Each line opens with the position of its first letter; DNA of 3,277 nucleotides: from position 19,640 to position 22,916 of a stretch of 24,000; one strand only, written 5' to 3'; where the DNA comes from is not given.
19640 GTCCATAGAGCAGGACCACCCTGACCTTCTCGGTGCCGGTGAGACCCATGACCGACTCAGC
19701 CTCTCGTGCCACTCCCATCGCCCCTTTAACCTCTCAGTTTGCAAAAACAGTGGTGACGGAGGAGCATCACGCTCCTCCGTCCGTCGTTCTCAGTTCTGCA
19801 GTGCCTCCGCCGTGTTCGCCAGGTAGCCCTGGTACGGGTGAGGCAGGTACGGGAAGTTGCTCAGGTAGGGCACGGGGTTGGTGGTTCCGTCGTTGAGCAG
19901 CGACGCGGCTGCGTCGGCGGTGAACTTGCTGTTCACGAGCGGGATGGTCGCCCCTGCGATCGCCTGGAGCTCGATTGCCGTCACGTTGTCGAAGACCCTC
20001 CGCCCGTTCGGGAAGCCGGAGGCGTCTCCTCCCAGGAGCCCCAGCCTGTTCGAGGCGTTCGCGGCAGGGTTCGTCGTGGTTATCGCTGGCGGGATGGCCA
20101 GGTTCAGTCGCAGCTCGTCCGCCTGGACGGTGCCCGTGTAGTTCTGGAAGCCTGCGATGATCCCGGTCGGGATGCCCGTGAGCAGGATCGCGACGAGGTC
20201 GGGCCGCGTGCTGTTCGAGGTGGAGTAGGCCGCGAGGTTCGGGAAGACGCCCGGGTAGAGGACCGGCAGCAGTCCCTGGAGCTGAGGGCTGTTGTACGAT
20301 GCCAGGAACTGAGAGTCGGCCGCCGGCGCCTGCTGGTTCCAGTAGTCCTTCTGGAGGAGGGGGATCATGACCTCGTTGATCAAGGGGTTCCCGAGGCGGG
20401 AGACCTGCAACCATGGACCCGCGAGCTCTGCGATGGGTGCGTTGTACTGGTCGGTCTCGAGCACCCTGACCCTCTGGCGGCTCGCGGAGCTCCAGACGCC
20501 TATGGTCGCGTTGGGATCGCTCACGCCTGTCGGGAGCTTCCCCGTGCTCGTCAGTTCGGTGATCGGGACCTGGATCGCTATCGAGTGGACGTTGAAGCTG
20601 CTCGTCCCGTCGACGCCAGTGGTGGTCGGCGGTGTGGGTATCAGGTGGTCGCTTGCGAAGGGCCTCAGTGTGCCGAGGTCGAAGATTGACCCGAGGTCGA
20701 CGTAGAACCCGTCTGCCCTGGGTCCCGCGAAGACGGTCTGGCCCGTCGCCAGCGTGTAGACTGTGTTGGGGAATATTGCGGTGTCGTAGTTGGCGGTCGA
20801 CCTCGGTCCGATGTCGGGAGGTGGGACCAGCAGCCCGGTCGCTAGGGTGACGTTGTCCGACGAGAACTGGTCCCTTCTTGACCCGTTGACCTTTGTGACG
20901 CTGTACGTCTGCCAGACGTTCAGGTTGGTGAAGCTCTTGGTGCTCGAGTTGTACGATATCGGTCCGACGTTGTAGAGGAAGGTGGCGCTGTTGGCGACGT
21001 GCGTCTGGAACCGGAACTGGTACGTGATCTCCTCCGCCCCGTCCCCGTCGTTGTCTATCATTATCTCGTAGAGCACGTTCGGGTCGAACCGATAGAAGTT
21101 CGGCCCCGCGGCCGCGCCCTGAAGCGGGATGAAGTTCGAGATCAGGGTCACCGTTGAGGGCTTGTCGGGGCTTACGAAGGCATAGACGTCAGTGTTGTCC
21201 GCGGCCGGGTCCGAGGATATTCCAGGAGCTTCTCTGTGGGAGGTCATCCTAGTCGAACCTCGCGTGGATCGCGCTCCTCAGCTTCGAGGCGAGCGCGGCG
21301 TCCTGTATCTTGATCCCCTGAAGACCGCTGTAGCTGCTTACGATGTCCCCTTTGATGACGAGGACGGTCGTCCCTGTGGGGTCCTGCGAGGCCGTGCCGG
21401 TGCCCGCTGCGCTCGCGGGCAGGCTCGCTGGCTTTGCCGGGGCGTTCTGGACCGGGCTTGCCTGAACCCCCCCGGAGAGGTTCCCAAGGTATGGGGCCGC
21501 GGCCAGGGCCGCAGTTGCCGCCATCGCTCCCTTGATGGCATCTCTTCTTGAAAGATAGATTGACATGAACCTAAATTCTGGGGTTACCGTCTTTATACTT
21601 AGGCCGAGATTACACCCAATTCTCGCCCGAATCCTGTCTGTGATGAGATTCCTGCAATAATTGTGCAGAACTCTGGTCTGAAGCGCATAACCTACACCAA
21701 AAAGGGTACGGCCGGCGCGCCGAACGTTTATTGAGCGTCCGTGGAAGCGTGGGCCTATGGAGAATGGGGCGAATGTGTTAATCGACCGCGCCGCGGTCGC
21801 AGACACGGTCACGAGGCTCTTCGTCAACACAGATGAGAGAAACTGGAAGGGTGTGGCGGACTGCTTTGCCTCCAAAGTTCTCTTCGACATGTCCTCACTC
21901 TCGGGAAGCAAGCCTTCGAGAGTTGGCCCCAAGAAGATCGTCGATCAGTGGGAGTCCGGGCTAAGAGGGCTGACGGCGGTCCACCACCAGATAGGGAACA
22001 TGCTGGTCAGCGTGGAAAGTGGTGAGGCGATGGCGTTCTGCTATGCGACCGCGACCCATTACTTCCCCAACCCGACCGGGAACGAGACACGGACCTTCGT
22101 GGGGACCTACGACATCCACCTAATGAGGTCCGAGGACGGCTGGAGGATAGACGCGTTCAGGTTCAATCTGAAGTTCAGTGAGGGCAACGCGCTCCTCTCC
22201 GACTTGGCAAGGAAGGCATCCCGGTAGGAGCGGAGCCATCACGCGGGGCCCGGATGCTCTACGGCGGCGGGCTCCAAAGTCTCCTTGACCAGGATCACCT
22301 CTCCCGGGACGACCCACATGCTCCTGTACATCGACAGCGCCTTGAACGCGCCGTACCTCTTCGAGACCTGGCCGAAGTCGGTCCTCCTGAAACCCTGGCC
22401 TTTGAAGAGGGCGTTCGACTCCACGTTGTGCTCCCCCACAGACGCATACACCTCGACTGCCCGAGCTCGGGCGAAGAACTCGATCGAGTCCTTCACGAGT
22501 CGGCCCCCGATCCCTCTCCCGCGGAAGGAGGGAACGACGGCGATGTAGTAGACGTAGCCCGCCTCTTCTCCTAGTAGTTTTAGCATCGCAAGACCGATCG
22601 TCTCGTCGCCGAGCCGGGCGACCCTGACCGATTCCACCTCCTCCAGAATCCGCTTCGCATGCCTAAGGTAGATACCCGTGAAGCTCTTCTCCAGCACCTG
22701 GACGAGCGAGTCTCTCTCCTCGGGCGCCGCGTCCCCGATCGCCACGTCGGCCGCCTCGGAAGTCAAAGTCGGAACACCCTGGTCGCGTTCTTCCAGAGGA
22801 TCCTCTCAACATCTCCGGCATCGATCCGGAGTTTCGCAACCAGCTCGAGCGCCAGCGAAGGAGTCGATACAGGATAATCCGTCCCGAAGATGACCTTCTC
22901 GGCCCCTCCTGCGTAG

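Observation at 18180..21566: Candidate undescribed nickel-handling module: Tat-signal mini-protein + DUF4331 + NiCoT permease + PUA-like protein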

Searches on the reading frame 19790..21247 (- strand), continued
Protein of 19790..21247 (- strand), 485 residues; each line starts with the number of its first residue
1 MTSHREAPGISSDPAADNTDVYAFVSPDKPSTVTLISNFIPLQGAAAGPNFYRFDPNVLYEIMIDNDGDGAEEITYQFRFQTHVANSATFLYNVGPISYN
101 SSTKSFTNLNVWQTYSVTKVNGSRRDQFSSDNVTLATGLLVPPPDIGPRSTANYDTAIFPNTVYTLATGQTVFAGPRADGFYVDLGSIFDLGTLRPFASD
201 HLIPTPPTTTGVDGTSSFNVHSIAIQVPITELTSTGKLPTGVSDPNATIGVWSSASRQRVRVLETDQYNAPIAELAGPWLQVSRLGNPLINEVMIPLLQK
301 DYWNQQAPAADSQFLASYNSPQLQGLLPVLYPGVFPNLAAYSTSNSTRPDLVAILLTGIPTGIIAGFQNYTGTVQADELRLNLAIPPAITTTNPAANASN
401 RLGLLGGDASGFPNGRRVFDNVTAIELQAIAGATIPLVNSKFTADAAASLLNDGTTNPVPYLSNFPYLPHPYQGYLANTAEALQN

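Call 91: search_protein_families(library=ncbifam, proteins=[L087:8921-10567:+, L085:8850-9956:+, L086:9093-10190:+, L099:6923-8410:+, L087:7572-8921:+, L085:7636-8847:+, L099:5535-6923:+], max_evalue=0.001)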
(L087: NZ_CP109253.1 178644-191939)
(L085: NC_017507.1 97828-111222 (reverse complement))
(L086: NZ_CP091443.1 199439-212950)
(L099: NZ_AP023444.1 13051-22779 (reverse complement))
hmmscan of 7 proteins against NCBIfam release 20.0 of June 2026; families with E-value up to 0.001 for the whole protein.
L087:8921-10567:+ (549 aa): 1 family
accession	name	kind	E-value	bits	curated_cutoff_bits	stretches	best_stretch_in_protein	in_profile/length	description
NF007454.0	PRK10019.1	subfamily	2.9e-36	125.1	195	1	262-543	20-276/283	nickel/cobalt efflux transporter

L085:8850-9956:+ (369 aa): 0 families

L086:9093-10190:+ (366 aa): 0 families

L099:6923-8410:+ (496 aa): 1 family
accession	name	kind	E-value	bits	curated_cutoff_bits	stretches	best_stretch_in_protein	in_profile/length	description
NF007454.0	PRK10019.1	subfamily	4.5e-29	101.5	195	2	237-386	4-149/283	nickel/cobalt efflux transporter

L087:7572-8921:+ (450 aa): 7 families
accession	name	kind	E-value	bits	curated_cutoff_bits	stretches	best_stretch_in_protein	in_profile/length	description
TIGR02917.1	PEP_TPR_lipo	equivalog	5.1e-14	51.1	312.2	2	89-222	636-768/899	XrtA/PEP-CTERM system TPR-repeat protein PrsT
NF040959.1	MamA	equivalog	3.4e-10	39.7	200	1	195-317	76-196/204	magnetosome protein MamA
NF008757.0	PRK11788.1-5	equivalog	2.1e-06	27.2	363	1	88-222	180-314/388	lipopolysaccharide assembly protein LapB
TIGR02552.1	LcrH_SycD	equivalog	9.1e-05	22.2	104.8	0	295-320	53-78/136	SycD/LcrH family type III secretion system chaperone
TIGR02521.1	type_IV_pilW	equivalog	0.00024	20.7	154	0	235-292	39-96/234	type IV pilus biogenesis/stability protein PilW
NF052415.1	T3SS_chap_SctY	equivalog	0.00027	21.4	70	0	346-426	20-104/106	type III secretion apparatus assembly chaperone SctY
NF047558.1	TPR_END_plus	domain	0.00041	20.2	32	0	267-292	5-30/56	TPR end-of-group domain-containing protein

L085:7636-8847:+ (404 aa): 1 family
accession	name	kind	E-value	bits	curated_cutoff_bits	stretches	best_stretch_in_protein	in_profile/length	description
TIGR02917.1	PEP_TPR_lipo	equivalog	0.00062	17.8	312.2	0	231-394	466-632/899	XrtA/PEP-CTERM system TPR-repeat protein PrsT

L099:5535-6923:+ (463 aa): 3 families
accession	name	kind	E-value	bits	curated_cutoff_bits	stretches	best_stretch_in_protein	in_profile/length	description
TIGR02917.1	PEP_TPR_lipo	equivalog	2e-13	49.2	312.2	2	62-214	618-765/899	XrtA/PEP-CTERM system TPR-repeat protein PrsT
NF040959.1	MamA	equivalog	5.4e-07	29.3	200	1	332-436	74-176/204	magnetosome protein MamA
NF033762.1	social_mot_Tgl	equivalog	0.00013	21.4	225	0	371-447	37-109/252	social motility TPR repeat lipoprotein Tgl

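Call 92: search_protein_families(library=pfam, proteins=[L085:8850-9956:+, L086:9093-10190:+, L087:8921-10567:+, L099:6923-8410:+, L086:7532-8041:+, L085:7431-7673:+], max_evalue=0.001)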
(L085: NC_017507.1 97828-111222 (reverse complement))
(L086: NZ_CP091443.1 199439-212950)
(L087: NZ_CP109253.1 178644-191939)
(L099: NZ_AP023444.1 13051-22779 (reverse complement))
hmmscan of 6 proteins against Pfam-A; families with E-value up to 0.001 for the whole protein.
L085:8850-9956:+ (369 aa): 2 families
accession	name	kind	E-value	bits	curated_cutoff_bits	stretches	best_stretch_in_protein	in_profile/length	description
PF13795.12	HupE_UreJ_2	-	3.1e-43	147.6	24.5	1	181-335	1-152/156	HupE / UreJ protein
PF04955.18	HupE_UreJ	-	0.00019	21.5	23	1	182-316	22-142/179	HupE / UreJ protein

L086:9093-10190:+ (366 aa): 2 families
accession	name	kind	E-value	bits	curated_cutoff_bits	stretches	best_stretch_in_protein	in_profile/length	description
PF13795.12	HupE_UreJ_2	-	5.8e-45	153.2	24.5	1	178-338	1-154/156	HupE / UreJ protein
PF04955.18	HupE_UreJ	-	0.00057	19.9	23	0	179-349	22-167/179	HupE / UreJ protein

L087:8921-10567:+ (549 aa): 2 families
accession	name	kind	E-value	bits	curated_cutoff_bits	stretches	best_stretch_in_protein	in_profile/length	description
PF03824.22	NicO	-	2.6e-07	30.7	27.7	1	258-490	4-232/287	High-affinity nickel-transport protein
PF13386.12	DsbD_2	-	5.1e-05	23.7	24.9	1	427-504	105-182/199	Cytochrome C biogenesis protein transmembrane region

L099:6923-8410:+ (496 aa): 2 families
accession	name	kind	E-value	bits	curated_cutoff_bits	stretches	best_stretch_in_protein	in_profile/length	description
PF03824.22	NicO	-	1.9e-11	44.3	27.7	1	254-382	4-136/287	High-affinity nickel-transport protein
PF13386.12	DsbD_2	-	1.7e-08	35.1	24.9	1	276-460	21-184/199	Cytochrome C biogenesis protein transmembrane region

L086:7532-8041:+ (170 aa): 5 families
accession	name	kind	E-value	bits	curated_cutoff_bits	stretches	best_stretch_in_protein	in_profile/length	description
PF17963.7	Big_9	-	1e-18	68.4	23.6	1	36-122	1-89/89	Bacterial Ig domain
PF17892.7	Cadherin_5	-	1.7e-14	53.9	26.5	1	35-124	1-98/98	Cadherin-like domain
PF17803.7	Cadherin_4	-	6.6e-13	49.4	25.1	1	33-91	8-71/71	Bacterial cadherin-like domain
PF16184.11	Cadherin_3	-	3.2e-05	24.3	25.5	0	47-123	13-106/106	Cadherin-like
PF22352.2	K319L-like_PKD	-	0.00015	22.1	27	1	43-123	4-84/84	K319L-like, PKD domain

L085:7431-7673:+ (81 aa): 0 families

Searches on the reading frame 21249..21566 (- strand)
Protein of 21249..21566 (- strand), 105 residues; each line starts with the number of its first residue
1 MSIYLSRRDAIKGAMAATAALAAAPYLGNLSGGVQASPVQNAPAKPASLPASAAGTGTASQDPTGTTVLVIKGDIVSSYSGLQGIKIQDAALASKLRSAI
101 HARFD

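Call 4: search_protein_families(library=ncbifam, proteins=[window:21249-21566:-], max_evalue=0.01)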
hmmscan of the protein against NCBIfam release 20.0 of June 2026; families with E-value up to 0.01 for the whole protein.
window:21249-21566:- (105 aa): 1 family
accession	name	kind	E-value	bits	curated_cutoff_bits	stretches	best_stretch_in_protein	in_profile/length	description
TIGR01409.1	TAT_signal_seq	domain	0.00082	19.6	16.7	1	5-26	1-22/29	twin-arginine translocation signal domain-containing protein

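Call 5: search_protein_families(library=pfam, proteins=[window:21249-21566:-], max_evalue=0.01)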
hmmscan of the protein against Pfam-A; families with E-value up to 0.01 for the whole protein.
window:21249-21566:- (105 aa): 0 families

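Call 17: find_homologous_proteins(query=window:21249-21566:-, max_evalue=0.001)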
Query window:21249-21566:- (105 aa): 31 proteins with E <= 0.001 among 184 candidates.
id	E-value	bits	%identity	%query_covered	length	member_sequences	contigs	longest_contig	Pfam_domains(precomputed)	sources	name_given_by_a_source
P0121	4.0e-47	176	100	87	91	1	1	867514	-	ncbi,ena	-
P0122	3.8e-40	153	77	100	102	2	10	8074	-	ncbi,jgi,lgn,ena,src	jgi:hypothetical protein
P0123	6.9e-38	146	76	100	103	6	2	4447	-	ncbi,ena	ncbi:MAG: twin-arginine translocation signal domain-containing protein [Nitrososphaerales archaeon]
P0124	8.4e-37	143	75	100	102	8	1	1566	-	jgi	jgi:hypothetical protein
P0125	2.3e-34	135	70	100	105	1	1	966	-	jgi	jgi:hypothetical protein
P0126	1.3e-33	133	69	100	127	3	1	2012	-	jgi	-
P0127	1.5e-33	132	67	100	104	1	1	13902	-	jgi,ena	jgi:hypothetical protein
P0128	1.8e-33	132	69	100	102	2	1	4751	-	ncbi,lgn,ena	ncbi:MAG: twin-arginine translocation signal domain-containing protein [Nitrososphaerales archaeon]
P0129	2.0e-32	129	63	100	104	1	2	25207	-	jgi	jgi:hypothetical protein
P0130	3.4e-32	128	65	100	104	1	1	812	-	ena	-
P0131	1.2e-31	126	77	87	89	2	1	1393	-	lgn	-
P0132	1.7e-31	126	66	100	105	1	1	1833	-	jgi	jgi:hypothetical protein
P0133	5.2e-31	124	70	100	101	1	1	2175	-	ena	-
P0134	9.7e-31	123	68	100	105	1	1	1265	-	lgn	-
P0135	6.5e-30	121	63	100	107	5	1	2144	-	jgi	jgi:hypothetical protein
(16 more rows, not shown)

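Call 76: find_encoding_contigs(protein=P0121, flank=3000, max_places=2)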
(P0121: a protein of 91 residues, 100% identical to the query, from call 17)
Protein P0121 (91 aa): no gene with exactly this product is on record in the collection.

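Call 89: search_protein_representatives(alignment_id=A6)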
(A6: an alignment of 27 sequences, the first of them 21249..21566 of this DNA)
Query: 27 sequences, 105 profile positions. Proteins with E-value up to 0.001 (for the whole library): 43; up to 1e-10: 12; up to 1e-30: 2. The best 43 are listed.
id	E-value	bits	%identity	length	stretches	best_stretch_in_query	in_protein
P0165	5.6e-40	151.9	-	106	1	1-105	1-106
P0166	5.3e-35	135.9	-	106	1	1-104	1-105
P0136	2.2e-26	108.2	-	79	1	28-105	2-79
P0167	2.2e-15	72.9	-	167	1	11-84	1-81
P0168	6.7e-14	68.1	-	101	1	1-99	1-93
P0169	1.1e-12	64.1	-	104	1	4-101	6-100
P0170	5.3e-12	62.0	-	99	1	1-103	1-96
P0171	9.3e-12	61.2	-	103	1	1-101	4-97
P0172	1.8e-11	60.2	-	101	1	3-105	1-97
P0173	4.1e-11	59.1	-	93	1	1-101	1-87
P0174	7.2e-11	58.3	-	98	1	2-102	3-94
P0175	9.2e-11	58.0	-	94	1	4-102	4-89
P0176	1.4e-10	57.4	-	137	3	51-102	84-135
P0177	2.5e-10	56.6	-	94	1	1-101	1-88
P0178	3.5e-10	56.1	-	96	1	1-101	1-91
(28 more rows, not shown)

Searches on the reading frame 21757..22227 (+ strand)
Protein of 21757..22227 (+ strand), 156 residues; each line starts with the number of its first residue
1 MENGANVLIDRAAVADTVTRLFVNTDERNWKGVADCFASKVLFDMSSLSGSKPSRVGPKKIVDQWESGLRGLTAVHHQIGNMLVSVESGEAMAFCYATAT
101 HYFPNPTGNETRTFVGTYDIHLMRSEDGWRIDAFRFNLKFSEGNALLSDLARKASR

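Call 5: search_protein_families(library=pfam, proteins=[window:21757-22227:+], max_evalue=0.01)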
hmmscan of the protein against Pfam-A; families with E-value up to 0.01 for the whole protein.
window:21757-22227:+ (156 aa): 3 families
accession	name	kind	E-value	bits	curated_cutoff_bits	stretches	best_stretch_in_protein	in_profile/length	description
PF13577.12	SnoaL_4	-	2.6e-23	82.8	24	1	8-134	3-125/126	SnoaL-like domain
PF12680.13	SnoaL_2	-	4.5e-05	24.4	27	1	19-128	2-97/102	SnoaL-like domain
PF00866.24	Ring_hydroxyl_B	-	0.0038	17.7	27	1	75-138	75-137/144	Ring hydroxylating beta subunit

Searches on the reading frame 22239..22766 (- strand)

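Call 5: search_protein_families(library=pfam, proteins=[window:22239-22766:-], max_evalue=0.01)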
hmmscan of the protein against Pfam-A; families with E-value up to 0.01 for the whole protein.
window:22239-22766:- (175 aa): 6 families
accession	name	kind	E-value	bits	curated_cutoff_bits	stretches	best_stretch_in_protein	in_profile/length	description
PF00583.31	Acetyltransf_1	-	2.6e-13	50.7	20.7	1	34-126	17-116/116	Acetyltransferase (GNAT) family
PF13508.13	Acetyltransf_7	-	2.2e-09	38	27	1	47-127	5-83/84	Acetyltransferase (GNAT) domain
PF08445.16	FR47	-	2.1e-07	31.2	22.1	1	64-129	16-80/86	FR47-like protein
PF13673.13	Acetyltransf_10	-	9.8e-07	29.2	23.6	1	38-130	24-111/128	Acetyltransferase (GNAT) domain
PF13302.13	Acetyltransf_3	-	0.0013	19.8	25.4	1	53-127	62-138/138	Acetyltransferase (GNAT) domain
PF14542.12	Acetyltransf_CG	-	0.0051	17.4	30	1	57-98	12-53/80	GCN5-related N-acetyl-transferase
